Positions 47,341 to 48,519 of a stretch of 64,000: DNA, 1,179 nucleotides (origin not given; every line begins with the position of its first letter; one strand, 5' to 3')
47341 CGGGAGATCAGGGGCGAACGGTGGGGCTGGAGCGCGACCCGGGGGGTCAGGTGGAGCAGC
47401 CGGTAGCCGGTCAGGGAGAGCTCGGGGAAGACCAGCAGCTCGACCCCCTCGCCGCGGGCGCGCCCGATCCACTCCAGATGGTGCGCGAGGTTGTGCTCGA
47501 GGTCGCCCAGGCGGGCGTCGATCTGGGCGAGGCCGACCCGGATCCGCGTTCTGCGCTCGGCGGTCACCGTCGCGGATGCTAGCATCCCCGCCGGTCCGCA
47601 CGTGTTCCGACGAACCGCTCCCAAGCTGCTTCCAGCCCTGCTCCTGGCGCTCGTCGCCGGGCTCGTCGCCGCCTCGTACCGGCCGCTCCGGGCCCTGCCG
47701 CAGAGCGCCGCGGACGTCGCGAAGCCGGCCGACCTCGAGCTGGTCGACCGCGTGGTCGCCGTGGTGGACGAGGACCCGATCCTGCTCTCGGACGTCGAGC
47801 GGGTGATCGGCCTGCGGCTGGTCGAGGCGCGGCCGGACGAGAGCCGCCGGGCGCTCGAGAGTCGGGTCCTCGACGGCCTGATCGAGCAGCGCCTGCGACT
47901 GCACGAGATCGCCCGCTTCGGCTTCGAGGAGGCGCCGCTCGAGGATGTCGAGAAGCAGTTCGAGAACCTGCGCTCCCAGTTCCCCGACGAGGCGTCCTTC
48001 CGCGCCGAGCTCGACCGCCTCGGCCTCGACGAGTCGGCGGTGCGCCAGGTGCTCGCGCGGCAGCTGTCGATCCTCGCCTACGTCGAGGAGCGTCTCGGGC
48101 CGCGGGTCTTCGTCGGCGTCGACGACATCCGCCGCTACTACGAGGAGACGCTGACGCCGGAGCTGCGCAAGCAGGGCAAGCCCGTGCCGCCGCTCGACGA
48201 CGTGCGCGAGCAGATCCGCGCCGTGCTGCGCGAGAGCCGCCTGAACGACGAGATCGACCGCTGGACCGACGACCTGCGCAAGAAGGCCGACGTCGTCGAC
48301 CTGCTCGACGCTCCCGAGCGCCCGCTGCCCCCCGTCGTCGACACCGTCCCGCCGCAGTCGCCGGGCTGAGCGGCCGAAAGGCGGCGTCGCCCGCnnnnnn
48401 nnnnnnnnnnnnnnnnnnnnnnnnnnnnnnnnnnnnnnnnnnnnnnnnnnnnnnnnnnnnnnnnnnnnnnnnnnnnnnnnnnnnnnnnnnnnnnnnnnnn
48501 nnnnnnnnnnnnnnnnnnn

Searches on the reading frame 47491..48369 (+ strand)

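Call 42: search_protein_families(library=pfam, proteins=[window:47491-48369:+])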
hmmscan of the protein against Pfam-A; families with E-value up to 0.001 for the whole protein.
window:47491-48369:+ (292 aa): 1 family
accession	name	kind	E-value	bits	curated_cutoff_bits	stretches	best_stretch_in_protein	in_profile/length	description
PF09312.16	SurA_N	-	0.00045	20.8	30.8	0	85-146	1-66/118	SurA N-terminal domain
